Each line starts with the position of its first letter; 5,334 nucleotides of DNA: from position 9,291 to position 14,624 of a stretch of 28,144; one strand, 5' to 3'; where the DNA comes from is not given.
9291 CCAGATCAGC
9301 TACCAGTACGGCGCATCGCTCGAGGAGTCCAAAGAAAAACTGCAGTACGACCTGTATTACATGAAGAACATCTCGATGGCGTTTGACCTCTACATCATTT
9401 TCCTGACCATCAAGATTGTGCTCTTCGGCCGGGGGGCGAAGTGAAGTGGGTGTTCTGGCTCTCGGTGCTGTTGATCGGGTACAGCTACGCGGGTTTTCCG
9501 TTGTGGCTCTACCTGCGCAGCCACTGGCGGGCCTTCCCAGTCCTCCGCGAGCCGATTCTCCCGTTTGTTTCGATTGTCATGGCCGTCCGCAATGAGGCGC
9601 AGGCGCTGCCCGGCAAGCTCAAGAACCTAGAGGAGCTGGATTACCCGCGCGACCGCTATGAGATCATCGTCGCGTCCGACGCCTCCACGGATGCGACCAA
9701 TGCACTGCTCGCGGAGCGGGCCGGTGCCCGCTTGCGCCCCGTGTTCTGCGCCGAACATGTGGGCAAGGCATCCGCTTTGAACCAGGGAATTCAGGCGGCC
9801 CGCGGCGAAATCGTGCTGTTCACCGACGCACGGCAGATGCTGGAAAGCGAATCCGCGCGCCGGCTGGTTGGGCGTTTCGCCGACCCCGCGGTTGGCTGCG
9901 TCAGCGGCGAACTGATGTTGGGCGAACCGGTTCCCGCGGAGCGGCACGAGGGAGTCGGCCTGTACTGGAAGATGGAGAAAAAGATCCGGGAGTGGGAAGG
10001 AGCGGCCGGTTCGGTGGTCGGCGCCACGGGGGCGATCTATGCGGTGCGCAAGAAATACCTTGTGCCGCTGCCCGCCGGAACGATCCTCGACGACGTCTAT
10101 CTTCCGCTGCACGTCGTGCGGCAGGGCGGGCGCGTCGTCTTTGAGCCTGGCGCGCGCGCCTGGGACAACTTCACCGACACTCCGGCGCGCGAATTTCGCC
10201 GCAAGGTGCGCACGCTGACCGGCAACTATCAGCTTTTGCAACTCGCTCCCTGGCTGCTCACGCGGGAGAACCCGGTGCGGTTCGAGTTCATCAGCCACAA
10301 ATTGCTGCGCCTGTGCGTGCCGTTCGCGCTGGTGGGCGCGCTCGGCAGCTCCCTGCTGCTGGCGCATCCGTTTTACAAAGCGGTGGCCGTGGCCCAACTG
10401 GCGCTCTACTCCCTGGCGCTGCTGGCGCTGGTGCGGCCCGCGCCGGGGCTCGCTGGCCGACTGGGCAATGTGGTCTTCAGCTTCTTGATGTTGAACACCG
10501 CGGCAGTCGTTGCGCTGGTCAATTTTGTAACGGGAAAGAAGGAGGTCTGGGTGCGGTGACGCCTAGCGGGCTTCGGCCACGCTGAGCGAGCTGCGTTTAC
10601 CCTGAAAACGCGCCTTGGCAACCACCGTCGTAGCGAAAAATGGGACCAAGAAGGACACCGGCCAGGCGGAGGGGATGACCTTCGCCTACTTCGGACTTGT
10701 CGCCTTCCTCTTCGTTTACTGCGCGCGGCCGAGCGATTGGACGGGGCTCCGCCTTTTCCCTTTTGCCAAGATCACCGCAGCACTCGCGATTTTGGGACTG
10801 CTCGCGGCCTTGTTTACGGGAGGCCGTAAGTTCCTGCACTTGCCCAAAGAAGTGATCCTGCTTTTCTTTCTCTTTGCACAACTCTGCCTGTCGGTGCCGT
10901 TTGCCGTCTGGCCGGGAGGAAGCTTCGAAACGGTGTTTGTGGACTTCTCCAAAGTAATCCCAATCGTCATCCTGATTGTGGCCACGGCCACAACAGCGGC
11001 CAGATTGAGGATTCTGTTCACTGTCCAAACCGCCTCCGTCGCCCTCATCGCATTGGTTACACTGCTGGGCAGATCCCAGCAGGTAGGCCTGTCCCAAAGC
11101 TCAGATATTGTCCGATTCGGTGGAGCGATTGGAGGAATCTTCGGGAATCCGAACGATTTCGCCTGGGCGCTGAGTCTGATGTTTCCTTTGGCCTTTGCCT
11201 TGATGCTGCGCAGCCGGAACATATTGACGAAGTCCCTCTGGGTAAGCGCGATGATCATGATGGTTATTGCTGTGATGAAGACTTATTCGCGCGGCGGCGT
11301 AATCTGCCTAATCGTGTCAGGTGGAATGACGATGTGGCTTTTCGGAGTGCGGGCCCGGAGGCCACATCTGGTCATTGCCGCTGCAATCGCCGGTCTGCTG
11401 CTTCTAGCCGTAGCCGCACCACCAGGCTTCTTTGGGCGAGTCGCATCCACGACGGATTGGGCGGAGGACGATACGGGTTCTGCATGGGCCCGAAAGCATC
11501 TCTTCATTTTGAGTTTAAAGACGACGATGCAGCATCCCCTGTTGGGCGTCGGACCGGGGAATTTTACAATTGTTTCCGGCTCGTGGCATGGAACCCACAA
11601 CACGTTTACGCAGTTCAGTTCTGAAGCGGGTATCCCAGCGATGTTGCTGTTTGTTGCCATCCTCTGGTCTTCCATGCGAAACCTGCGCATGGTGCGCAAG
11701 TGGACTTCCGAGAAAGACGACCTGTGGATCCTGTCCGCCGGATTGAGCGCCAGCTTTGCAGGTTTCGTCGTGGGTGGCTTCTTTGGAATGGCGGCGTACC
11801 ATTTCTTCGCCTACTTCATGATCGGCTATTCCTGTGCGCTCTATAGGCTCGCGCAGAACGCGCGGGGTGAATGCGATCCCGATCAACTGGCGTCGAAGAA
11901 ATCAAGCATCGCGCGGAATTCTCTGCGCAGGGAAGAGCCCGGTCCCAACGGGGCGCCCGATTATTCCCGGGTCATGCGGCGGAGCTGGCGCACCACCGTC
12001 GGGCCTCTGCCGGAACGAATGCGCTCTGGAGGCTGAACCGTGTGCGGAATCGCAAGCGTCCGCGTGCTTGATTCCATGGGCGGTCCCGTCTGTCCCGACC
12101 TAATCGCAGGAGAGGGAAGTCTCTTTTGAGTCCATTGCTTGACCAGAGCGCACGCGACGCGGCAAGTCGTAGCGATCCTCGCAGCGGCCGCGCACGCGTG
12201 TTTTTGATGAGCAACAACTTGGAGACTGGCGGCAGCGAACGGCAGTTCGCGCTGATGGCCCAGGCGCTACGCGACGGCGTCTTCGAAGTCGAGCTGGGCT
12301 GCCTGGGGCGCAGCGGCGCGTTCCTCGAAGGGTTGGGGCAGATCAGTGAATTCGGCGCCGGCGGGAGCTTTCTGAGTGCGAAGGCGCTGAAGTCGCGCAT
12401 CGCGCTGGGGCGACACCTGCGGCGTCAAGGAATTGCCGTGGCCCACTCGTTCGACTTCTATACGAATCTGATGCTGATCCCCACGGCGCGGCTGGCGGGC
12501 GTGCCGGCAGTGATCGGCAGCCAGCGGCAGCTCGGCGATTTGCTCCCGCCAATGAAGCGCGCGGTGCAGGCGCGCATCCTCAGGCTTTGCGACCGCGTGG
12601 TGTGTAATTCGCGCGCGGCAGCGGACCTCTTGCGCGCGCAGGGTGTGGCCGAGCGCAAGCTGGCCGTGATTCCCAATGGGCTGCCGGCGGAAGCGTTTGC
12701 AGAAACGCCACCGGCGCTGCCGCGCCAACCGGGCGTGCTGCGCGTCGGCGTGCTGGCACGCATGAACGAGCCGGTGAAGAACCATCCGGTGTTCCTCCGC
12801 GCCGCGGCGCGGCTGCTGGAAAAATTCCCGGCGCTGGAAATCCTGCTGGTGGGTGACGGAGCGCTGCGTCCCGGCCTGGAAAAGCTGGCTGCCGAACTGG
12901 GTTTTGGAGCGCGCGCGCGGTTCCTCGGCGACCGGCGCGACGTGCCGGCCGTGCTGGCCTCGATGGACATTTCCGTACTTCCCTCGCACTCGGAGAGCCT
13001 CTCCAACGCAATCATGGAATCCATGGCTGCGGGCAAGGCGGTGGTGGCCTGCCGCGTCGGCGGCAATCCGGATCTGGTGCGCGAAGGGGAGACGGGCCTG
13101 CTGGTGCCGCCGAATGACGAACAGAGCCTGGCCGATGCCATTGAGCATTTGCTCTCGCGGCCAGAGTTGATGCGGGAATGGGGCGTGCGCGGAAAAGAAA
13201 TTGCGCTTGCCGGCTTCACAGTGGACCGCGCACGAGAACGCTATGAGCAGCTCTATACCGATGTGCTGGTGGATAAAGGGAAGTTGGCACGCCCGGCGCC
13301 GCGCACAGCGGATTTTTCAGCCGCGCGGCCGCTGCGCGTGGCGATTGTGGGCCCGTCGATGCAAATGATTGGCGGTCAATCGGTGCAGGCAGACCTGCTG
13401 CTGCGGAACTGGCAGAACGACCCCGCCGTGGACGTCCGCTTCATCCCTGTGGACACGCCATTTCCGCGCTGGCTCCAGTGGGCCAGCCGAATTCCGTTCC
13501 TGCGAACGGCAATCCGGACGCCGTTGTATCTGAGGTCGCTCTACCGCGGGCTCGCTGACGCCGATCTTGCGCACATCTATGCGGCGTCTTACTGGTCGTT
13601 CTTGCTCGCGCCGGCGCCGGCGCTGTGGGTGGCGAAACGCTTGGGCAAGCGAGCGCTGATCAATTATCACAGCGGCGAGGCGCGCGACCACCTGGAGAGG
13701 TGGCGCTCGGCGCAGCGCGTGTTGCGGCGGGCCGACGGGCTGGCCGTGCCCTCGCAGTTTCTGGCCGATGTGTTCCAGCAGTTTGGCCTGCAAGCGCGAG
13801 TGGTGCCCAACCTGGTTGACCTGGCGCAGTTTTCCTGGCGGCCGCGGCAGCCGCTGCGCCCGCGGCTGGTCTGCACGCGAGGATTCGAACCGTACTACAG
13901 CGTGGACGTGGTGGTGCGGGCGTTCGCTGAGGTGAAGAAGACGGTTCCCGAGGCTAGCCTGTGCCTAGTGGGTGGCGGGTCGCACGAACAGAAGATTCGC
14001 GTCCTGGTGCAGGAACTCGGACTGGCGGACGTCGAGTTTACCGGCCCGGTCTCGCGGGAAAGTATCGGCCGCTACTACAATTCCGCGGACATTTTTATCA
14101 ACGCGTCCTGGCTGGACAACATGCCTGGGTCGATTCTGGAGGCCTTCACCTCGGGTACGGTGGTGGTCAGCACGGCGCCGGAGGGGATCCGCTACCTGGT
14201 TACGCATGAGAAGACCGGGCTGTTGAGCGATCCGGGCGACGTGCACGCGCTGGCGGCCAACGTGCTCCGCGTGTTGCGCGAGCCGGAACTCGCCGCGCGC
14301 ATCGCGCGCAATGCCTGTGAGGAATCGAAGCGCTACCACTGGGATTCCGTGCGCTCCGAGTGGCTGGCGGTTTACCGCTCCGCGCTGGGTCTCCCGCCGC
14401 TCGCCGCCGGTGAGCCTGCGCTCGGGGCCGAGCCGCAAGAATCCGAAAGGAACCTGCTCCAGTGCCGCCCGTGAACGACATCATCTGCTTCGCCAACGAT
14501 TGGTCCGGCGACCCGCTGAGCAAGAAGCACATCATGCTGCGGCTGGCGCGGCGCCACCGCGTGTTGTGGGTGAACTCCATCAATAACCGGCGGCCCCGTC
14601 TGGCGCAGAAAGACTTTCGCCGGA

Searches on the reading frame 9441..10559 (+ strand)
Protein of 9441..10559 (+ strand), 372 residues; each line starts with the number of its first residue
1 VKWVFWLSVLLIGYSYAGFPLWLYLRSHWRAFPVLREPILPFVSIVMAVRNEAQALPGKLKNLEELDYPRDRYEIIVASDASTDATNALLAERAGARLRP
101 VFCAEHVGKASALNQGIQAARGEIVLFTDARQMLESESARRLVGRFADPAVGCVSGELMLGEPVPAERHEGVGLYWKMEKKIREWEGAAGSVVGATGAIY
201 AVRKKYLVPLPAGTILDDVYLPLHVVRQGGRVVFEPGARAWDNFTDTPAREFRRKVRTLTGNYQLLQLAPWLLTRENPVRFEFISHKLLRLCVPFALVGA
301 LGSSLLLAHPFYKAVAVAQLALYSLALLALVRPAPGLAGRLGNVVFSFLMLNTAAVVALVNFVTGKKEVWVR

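Call 4: search_protein_families(library=pfam, proteins=[window:9441-10559:+], max_evalue=0.01)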
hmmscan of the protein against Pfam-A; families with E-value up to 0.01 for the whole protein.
window:9441-10559:+ (372 aa): 4 families
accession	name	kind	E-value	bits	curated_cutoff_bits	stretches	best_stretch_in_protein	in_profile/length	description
PF00535.33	Glycos_transf_2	-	2.4e-19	70.3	23.3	1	44-203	1-160/168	Glycosyl transferase family 2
PF13641.12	Glyco_tranf_2_3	-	1.2e-11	45.6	27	1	44-258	4-227/230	Glycosyltransferase like family 2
PF13632.12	Glyco_trans_2_3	-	3.4e-05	24.2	27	1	125-320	2-183/198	Glycosyl transferase family group 2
PF13506.12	Glyco_transf_21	-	0.00048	20.1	21.7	1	109-163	18-72/174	Glycosyl transferase family 21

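Call 6: search_protein_families(library=ncbifam, proteins=[window:9441-10559:+], max_evalue=0.01)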
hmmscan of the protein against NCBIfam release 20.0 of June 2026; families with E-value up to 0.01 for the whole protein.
window:9441-10559:+ (372 aa): 19 families
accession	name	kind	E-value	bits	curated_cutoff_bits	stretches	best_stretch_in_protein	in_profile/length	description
TIGR03965.1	mycofact_glyco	equivalog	1.7e-20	73.3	280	1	40-161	73-194/467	mycofactocin biosynthesis glycosyltransferase MftF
NF041875.1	EPS_EpsD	equivalog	8.1e-19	68.2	370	1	43-129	1-87/325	exopolysaccharide biosynthesis glycosyltransferase EpsD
TIGR03937.1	PgaC_IcaA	equivalog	1.5e-17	63.7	422.3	1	36-321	40-330/407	poly-beta-1,6-N-acetyl-D-glucosamine synthase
TIGR03111.1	glyc2_xrt_Gpos1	hypoth_equivalog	1.3e-11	43.9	363.95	1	3-159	10-170/439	TIGR03111 family XrtG-associated glycosyltransferase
TIGR04283.1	glyco_like_mftF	equivalog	1.6e-10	40.9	182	1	43-142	1-93/221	TIGR04283 family arsenosugar biosynthesis glycosyltransferase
TIGR03469.1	HpnB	hypoth_equivalog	9.3e-09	34.8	379.25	1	37-155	40-169/386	hopene-associated glycosyltransferase HpnB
NF041865.1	EpsU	equivalog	1.1e-08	34.6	700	1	15-275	13-278/394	exopolysaccharide biosynthesis GT2 family glycosyltransferase EpsU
NF047683.1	TeichurnBiosyTuaG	equivalog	2.3e-07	30.7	400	1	41-137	6-102/252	teichuronic acid biosynthesis protein TuaG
NF007482.0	PRK10073.1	equivalog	2.8e-07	29.9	423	1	41-142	6-106/334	glycosyltransferase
NF010496.0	PRK13915.1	equivalog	1.2e-06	27.9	262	1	43-146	33-142/307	glucosyl-3-phosphoglycerate synthase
TIGR04242.1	nodulat_NodC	equivalog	1.7e-06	27.3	550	1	40-159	47-169/395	chitooligosaccharide synthase NodC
NF007986.1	PRK10714.1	equivalog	2.3e-06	26.9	529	1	43-145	8-114/316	undecaprenyl-phosphate 4-deoxy-4-formamido-L-arabinose transferase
NF038299.1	EPS_HpsN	equivalog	4.6e-05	22.5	425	1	41-158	1-119/317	hormogonium polysaccharide biosynthesis glycosyltransferase HpsN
NF050050.1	ProtGlycPglI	equivalog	6.7e-05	22.4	500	1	41-146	2-108/306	GalNAc(5)-diNAcBac-PP-undecaprenol beta-1,3-glucosyltransferase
TIGR04182.1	glyco_TIGR04182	equivalog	0.00072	19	325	1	43-145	2-96/293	S-layer glycoprotein N-glycosyltransferase AglJ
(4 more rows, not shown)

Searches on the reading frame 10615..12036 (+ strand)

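Call 4: search_protein_families(library=pfam, proteins=[window:10615-12036:+], max_evalue=0.01)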
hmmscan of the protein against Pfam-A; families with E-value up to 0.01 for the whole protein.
window:10615-12036:+ (473 aa): 1 family
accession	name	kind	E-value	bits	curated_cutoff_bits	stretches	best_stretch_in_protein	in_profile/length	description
PF04932.20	Wzy_C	-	1.4e-13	51.3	31.7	1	212-347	2-149/149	O-Antigen ligase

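Call 6: search_protein_families(library=ncbifam, proteins=[window:10615-12036:+], max_evalue=0.01)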
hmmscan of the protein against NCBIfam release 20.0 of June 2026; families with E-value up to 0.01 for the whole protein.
window:10615-12036:+ (473 aa): 2 families
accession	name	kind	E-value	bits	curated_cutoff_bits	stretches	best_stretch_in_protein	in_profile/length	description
TIGR03097.1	PEP_O_lig_1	hypoth_equivalog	3.9e-25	88.6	188.1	1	46-407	44-401/408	putative O-glycosylation ligase, exosortase A system-associated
TIGR00947.1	2A73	equivalog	2.1e-07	30.3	366.4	1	174-389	166-398/425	IctB family putative bicarbonate transporter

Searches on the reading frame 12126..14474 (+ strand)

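Call 4: search_protein_families(library=pfam, proteins=[window:12126-14474:+], max_evalue=0.01)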
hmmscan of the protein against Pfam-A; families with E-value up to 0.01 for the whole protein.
window:12126-14474:+ (782 aa): 6 families
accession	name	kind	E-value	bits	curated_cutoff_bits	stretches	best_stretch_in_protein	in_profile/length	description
PF00534.26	Glycos_transf_1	-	2.4e-65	219.7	26.4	2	215-358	25-171/172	Glycosyl transferases group 1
PF13692.12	Glyco_trans_1_4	-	3.2e-65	219.2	27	2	206-344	3-141/142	Glycosyl transferases group 1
PF13439.12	Glyco_transf_4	-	4.7e-29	102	28.5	2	35-187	2-167/170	Glycosyltransferase Family 4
PF13579.12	Glyco_trans_4_4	-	1.8e-18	67.8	29.7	2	35-185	1-158/158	Glycosyl transferase 4-like domain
PF13524.12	Glyco_trans_1_2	-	5.8e-16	59.2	25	2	608-739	13-135/144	Glycosyl transferase-like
PF20706.3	GT4-conflict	-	0.0033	16.9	26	1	174-344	169-356/385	Family 4 Glycosyltransferase in conflict systems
